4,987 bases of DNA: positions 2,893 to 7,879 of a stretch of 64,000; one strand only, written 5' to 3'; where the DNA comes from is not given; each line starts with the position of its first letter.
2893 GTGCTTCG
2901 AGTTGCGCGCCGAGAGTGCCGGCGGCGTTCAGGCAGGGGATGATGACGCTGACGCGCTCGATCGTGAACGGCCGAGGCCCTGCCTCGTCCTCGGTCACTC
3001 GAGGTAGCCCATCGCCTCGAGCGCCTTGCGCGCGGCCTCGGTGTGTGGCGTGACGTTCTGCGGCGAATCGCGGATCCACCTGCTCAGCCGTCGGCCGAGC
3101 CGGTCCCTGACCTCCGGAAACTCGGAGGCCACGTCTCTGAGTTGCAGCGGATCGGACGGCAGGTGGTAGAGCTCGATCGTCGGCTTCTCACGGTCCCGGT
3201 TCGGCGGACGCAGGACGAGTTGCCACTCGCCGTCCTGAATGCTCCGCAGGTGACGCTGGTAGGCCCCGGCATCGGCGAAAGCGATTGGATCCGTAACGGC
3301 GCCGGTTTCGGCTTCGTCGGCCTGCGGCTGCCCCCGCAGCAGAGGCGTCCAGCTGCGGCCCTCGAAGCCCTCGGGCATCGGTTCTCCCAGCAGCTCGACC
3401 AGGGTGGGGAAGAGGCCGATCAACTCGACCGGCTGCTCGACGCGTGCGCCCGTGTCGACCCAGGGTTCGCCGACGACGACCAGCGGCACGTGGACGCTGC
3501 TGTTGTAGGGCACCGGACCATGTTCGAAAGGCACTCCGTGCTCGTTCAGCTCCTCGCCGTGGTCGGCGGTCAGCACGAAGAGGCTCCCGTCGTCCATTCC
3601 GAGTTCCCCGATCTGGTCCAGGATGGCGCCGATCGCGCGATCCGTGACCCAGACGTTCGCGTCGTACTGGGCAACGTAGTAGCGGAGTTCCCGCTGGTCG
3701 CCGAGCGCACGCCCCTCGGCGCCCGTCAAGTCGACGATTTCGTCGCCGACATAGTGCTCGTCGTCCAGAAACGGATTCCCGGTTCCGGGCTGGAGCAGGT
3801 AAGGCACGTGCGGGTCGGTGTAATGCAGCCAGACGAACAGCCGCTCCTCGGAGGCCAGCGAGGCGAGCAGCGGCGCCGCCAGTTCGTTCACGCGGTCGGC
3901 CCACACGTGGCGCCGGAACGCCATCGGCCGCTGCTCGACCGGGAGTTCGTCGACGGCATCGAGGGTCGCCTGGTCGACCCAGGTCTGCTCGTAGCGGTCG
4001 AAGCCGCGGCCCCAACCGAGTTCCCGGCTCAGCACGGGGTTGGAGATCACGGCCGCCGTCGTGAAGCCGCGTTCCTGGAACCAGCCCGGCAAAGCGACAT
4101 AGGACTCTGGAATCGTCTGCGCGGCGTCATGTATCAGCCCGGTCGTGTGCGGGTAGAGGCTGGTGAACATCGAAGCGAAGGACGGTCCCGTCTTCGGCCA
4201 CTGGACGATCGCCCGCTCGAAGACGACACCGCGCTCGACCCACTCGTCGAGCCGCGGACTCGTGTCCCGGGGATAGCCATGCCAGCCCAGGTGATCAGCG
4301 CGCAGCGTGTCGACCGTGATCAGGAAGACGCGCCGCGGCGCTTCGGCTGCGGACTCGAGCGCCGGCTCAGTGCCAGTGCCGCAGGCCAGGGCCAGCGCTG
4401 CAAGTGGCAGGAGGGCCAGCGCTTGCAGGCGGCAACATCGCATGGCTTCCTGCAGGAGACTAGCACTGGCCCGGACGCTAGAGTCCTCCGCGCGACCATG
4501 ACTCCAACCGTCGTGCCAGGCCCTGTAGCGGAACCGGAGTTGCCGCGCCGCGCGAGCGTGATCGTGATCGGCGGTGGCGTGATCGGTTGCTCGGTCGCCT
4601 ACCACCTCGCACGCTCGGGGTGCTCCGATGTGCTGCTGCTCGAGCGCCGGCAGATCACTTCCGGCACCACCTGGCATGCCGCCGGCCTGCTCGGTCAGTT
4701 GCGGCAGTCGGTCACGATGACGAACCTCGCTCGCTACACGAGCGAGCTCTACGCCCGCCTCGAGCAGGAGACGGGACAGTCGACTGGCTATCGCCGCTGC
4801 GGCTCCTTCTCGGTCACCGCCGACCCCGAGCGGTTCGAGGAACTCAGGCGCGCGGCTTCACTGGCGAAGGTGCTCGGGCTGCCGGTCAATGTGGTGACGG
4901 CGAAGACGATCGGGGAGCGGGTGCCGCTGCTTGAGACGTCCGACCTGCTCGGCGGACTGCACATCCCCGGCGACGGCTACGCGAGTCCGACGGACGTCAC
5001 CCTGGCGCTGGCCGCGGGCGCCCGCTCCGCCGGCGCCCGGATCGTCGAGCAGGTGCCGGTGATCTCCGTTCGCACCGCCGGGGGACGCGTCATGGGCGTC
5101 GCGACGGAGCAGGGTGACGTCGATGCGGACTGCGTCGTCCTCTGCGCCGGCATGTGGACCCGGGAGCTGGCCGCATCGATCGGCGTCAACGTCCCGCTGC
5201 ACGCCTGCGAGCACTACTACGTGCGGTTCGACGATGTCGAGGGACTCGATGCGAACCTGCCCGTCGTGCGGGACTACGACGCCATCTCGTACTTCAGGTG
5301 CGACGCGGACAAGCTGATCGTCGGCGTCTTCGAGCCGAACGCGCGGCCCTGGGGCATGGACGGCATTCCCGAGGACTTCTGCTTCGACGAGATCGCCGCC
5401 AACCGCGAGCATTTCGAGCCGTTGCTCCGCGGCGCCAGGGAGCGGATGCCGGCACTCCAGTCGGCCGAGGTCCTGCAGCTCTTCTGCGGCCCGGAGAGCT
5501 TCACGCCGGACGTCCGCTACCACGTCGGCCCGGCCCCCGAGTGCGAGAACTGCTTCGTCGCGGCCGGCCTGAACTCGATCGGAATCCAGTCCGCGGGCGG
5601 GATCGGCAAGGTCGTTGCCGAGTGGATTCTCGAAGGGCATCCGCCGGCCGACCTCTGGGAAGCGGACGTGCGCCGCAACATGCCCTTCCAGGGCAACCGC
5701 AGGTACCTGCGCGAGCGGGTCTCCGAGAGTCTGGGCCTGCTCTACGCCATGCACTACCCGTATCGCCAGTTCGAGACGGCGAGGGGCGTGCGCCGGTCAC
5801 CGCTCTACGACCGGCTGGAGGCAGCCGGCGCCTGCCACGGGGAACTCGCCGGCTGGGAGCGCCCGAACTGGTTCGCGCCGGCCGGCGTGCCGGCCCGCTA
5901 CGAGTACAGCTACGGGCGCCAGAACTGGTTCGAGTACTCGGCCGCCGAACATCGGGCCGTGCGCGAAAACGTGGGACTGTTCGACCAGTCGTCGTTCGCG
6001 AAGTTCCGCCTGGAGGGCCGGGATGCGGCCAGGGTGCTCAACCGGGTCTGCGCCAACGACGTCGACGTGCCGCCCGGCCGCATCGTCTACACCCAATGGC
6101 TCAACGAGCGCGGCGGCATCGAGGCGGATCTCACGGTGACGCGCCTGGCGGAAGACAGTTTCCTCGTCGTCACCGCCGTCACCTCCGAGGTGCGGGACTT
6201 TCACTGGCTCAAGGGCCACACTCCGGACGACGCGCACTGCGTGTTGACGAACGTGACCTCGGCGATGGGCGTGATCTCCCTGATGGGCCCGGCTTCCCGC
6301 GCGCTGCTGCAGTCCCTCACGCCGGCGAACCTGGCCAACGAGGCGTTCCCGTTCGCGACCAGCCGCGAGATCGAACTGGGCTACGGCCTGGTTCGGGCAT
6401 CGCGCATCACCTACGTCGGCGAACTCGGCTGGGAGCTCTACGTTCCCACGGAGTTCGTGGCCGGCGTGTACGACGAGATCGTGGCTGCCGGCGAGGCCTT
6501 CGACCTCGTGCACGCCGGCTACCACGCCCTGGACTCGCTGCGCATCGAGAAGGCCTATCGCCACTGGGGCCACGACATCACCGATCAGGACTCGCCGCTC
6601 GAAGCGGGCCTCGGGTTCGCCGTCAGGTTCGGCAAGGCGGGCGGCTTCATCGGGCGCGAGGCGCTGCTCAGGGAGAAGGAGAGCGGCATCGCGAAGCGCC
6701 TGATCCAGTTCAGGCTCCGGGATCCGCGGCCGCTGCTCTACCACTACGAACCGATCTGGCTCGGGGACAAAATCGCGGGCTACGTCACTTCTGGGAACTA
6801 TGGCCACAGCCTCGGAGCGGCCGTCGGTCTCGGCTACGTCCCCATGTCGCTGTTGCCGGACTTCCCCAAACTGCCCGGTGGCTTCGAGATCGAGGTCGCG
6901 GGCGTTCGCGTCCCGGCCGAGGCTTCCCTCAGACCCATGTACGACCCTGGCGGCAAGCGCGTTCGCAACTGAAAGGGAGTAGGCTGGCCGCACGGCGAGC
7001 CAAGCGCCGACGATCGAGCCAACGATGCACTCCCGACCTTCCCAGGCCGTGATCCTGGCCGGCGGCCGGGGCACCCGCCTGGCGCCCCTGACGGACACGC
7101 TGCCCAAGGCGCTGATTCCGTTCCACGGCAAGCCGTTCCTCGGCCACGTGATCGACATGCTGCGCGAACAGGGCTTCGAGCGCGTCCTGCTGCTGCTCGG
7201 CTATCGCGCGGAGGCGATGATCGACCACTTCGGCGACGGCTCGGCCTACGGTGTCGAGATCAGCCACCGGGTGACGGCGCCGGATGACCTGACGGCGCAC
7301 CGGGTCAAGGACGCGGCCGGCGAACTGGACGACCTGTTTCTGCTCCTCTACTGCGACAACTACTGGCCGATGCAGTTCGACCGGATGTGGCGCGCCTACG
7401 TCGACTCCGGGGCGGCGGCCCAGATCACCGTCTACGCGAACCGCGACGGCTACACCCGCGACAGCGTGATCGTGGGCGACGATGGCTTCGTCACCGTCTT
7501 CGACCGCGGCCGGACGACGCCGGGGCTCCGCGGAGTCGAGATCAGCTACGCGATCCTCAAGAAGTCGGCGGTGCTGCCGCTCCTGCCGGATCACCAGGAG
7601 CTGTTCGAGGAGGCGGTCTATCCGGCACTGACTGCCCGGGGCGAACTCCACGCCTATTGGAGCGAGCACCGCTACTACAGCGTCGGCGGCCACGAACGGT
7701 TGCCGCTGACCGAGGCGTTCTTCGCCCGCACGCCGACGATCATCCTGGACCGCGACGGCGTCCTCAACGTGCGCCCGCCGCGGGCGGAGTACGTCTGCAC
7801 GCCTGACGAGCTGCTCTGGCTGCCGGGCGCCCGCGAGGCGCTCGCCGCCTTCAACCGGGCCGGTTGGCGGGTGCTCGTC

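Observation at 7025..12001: Predicted modified-heptose (or related) nucleotide-sugar pathway with a fused HddC-GmhB enzyme and a sugar C-methyltransferase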

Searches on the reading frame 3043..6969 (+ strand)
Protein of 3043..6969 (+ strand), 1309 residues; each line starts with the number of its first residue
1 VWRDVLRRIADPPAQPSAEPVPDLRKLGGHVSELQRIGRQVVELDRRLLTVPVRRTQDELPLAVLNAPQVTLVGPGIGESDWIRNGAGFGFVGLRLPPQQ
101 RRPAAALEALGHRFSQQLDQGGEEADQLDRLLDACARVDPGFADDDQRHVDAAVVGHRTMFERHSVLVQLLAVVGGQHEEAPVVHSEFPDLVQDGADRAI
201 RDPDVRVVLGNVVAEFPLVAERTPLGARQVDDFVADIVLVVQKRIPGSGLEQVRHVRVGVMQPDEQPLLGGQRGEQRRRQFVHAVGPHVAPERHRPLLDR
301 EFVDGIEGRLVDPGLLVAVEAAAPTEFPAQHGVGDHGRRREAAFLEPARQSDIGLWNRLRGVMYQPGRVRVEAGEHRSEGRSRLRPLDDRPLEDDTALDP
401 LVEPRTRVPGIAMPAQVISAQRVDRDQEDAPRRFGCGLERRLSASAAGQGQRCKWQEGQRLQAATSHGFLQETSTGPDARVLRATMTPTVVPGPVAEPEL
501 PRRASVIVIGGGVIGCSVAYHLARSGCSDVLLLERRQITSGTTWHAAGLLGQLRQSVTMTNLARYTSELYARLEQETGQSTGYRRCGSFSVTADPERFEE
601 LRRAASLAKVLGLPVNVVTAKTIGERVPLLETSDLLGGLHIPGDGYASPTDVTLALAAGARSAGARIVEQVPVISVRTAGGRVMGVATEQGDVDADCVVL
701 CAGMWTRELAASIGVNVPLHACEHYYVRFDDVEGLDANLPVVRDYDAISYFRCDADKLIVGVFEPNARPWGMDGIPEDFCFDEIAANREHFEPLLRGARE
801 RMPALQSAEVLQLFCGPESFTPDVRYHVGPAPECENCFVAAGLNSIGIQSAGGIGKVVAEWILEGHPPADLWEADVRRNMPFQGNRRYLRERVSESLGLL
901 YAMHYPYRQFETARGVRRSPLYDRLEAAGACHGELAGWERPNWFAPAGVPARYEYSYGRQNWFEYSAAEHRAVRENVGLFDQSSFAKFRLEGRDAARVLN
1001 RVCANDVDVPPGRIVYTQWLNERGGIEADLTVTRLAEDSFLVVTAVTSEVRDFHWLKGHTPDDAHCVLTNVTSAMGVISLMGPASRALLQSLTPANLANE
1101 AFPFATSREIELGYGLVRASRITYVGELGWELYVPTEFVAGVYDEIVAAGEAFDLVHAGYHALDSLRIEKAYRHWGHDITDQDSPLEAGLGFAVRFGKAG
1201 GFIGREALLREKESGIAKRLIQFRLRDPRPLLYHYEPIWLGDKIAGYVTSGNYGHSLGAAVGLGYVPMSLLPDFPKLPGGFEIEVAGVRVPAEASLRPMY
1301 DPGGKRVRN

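Call 8: search_protein_families(library=pfam, proteins=[window:3043-6969:+], max_evalue=0.001)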
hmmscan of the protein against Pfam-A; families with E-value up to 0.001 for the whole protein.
window:3043-6969:+ (1309 aa): 9 families
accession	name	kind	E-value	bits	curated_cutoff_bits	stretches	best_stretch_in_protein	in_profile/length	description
PF01571.26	GCV_T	-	4.2e-82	275.7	25.6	1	921-1193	1-255/255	Aminomethyltransferase folate-binding domain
PF01266.30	DAO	-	1.3e-71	242.4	27.9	1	506-861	2-353/353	FAD dependent oxidoreductase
PF08669.17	GCV_T_C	-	2.3e-20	72.7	25.9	1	1218-1301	1-80/80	Glycine cleavage T-protein C-terminal barrel domain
PF16350.10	FAO_M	-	2.6e-19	69.6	27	1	864-919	1-56/56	FAD dependent oxidoreductase central domain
PF07992.20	Pyr_redox_2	-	6.2e-07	29.6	26.1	1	494-538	142-176/291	Pyridine nucleotide-disulphide oxidoreductase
PF13450.12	NAD_binding_8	-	2.7e-06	28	21.9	1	508-542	1-34/68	NAD(P)-binding Rossmann-like domain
PF13738.12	Pyr_redox_3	-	0.00042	20.1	30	0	507-539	1-33/305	Pyridine nucleotide-disulphide oxidoreductase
PF00890.30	FAD_binding_2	-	0.00061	19.5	20.4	0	506-707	2-206/414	FAD binding domain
PF12831.13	FAD_oxidored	-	0.00093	19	27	0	506-600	2-92/416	FAD dependent oxidoreductase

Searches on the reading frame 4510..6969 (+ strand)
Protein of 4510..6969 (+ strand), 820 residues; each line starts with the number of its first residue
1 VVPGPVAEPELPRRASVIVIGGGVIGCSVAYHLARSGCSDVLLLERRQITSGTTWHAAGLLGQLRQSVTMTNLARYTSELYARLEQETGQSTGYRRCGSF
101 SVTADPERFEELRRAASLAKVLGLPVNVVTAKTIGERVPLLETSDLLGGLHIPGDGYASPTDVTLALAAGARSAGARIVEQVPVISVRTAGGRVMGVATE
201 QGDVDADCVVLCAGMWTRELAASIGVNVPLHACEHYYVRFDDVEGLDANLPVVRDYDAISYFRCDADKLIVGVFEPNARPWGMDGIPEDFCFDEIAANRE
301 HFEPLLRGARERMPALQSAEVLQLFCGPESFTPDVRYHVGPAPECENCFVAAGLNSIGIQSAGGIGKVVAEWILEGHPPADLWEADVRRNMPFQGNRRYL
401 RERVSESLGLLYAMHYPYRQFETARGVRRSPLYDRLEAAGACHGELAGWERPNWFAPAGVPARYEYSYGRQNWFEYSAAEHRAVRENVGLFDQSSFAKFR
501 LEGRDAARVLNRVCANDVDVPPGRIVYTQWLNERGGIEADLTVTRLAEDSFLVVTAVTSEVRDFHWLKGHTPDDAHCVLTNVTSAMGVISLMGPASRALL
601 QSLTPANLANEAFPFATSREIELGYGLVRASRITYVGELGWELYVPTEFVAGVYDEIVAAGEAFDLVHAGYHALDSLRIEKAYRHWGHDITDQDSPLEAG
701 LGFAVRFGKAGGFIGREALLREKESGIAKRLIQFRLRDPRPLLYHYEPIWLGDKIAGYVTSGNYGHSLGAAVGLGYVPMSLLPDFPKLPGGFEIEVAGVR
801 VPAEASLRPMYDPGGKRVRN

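Call 33: search_protein_families(library=ncbifam, proteins=[window:4510-6969:+], max_evalue=0.001)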
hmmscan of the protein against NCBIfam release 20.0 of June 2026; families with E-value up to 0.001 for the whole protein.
window:4510-6969:+ (820 aa): 38 families (the best 25 are shown)
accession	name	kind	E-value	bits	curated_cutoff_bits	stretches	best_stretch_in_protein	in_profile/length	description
NF001567.0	PRK00389.1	subfamily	1.8e-60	204.8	300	1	428-813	4-355/359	glycine cleavage system aminomethyltransferase GcvT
TIGR00528.1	gcvT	equivalog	1.1e-51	175.8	235.85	1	477-779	32-332/362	glycine cleavage system aminomethyltransferase GcvT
TIGR01372.1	soxA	subfamily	2.7e-49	167.8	1164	1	424-777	604-957/996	sarcosine oxidase subunit alpha family protein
NF010093.0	PRK13579.1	equivalog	2.5e-46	158.2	459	1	427-805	9-358/371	glycine cleavage system aminomethyltransferase GcvT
NF053776.1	TmaoDeMthMsil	equivalog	7.7e-44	150.3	1100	1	478-819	419-762/763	trimethylamine N-oxide demethylase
TIGR02352.1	thiamin_ThiO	equivalog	5.3e-42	144.2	250.8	1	17-225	1-215/351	glycine oxidase ThiO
NF008425.0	PRK11259.1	equivalog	2.1e-29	102.7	257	1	14-228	4-216/377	N-methyl-L-tryptophan oxidase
NF001933.0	PRK00711.1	subfamily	2.6e-27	95.9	383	2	69-387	107-413/429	D-amino acid dehydrogenase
NF009133.0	PRK12486.1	equivalog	1.1e-23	83.8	410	1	475-780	42-342/369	dimethylsulfoniopropionate demethylase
TIGR01377.1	soxA_mon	subfamily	4.3e-20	71.8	479.65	1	17-389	3-374/381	amino oxidase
TIGR01373.1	soxB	subfamily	2e-19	69.7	529.45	1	9-378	25-387/407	sarcosine oxidase subunit beta family protein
TIGR03364.1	HpnW_proposed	hypoth_equivalog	9.1e-18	64.4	285.1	1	16-253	2-233/365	TIGR03364 family FAD-dependent oxidoreductase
TIGR03377.1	glycerol3P_GlpA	equivalog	1.5e-13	50.2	552.8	1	17-231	2-218/530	anaerobic glycerol-3-phosphate dehydrogenase subunit GlpA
NF008726.1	PRK11728.1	equivalog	2.1e-13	49.9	299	1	16-229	2-214/389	L-2-hydroxyglutarate oxidase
NF002480.1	PRK01747.1-1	equivalog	4e-13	48.7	540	1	13-223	247-458/645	bifunctional tRNA (5-methylaminomethyl-2-thiouridine)(34)-methyltransferase MnmC2/FAD-dependent 5-carboxymethylaminomethyl-2-thiouridine(34)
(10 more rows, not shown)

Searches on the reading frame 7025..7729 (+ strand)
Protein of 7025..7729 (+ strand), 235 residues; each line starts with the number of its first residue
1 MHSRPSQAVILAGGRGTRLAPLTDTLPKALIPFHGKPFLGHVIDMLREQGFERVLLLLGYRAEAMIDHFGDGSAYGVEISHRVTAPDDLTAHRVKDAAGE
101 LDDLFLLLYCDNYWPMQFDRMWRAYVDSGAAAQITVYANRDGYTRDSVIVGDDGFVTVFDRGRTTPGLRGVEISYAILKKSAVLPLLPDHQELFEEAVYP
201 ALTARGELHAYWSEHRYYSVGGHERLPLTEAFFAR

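Call 42: search_solved_structures(query=window:7025-7729:+, max_evalue=1e-9, show_alignments=4)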
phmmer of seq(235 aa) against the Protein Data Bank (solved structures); distinct sequences matched with E-value up to 1e-9: 19.
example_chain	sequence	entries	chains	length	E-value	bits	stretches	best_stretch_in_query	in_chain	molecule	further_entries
7whr_B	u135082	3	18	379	2.7e-16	63.1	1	6-221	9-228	Nucleotidyl transferase family protein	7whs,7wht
8x7s_B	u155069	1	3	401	2.6e-14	56.6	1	7-83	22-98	UTP--glucose-1-phosphate uridylyltransferase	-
6jq8_A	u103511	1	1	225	9e-14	54.8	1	8-180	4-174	Putative 6-deoxy-D-mannoheptose pathway protein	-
5xhw_A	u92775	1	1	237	2.4e-13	53.4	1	8-167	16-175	Putative 6-deoxy-D-mannoheptose pathway protein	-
1jyk_A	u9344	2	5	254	2.9e-11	46.6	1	7-87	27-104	CTP:phosphocholine Cytidylyltransferase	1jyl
4y7t_A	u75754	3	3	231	9.7e-11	44.9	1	7-121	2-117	Nucleotidyl transferase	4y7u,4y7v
7x8j_A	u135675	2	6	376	1e-10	44.8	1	7-72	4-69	Mannose-1-phosphate guanylyltransferase 1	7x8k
8yre_D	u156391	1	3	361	1.2e-10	44.6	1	7-72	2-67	Mannose-1-phosphate guanylyltransferase 1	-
7d72_K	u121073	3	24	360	1.6e-10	44.2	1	7-215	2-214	Mannose-1-phosphate guanyltransferase beta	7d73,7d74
1lvw_A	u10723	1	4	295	1.6e-10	44.2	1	7-125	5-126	glucose-1-phosphate thymidylyltransferase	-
3pkp_A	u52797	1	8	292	1.8e-10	44.1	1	7-141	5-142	Glucose-1-phosphate thymidylyltransferase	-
1h5s_D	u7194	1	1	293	2e-10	43.8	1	7-141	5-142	Glucose-1-phosphate thymidylyltransferase 1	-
3pkq_A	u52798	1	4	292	2.8e-10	43.4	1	7-141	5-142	Glucose-1-phosphate thymidylyltransferase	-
1h5s_A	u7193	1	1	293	4.2e-10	42.8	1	7-141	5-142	Glucose-1-phosphate thymidylyltransferase 1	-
1h5r_B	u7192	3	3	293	4.2e-10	42.8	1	7-141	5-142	GLUCOSE-1-PHOSPHATE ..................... | Glucose-1-phosphate thymidylyltransferase 1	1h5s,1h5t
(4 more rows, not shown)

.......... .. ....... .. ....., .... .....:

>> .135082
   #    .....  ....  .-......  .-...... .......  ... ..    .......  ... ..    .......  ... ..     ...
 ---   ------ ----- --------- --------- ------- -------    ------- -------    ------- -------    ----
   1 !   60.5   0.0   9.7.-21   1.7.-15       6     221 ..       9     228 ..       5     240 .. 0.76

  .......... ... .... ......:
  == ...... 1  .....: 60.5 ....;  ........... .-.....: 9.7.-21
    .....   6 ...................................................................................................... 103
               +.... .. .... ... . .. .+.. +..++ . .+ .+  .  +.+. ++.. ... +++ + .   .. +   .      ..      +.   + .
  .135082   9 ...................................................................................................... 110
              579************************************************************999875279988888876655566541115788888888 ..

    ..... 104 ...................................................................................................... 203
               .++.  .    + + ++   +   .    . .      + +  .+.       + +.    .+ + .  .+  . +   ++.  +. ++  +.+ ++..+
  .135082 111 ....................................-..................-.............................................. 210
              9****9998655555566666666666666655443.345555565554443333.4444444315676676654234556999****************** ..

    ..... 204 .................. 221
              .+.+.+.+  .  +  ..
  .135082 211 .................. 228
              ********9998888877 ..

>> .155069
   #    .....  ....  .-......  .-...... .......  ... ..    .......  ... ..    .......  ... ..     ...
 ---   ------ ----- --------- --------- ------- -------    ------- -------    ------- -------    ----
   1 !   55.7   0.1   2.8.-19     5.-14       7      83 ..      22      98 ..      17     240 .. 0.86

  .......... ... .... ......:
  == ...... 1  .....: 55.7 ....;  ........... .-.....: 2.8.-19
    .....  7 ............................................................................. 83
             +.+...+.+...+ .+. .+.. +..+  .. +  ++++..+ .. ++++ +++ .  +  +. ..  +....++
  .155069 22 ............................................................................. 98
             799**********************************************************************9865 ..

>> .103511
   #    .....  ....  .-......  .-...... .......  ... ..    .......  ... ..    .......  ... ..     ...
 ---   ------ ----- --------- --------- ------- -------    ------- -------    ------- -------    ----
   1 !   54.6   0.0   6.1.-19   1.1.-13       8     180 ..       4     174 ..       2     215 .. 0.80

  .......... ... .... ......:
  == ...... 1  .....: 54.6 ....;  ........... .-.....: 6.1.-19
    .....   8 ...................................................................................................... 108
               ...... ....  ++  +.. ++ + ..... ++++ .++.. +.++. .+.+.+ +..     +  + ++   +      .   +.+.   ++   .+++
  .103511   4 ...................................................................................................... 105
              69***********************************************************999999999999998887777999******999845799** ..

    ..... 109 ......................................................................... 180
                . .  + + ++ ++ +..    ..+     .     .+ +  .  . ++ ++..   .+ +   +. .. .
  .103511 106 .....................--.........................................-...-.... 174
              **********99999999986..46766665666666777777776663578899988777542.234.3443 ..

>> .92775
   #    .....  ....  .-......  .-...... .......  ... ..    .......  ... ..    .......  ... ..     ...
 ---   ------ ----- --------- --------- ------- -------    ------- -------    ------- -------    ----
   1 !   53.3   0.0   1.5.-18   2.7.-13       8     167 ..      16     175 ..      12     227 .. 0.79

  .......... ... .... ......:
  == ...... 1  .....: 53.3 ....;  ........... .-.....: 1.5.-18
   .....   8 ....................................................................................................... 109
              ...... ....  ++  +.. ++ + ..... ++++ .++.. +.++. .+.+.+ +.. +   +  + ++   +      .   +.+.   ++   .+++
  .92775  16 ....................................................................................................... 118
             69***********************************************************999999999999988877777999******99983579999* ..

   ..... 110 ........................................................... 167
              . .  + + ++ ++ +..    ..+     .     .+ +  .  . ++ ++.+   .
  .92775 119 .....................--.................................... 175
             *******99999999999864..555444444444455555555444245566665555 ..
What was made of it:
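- On HddC (heptose-1-phosphate guanylyltransferase): The motif is replaced by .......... in the alignment to 6jq8 (call 42).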
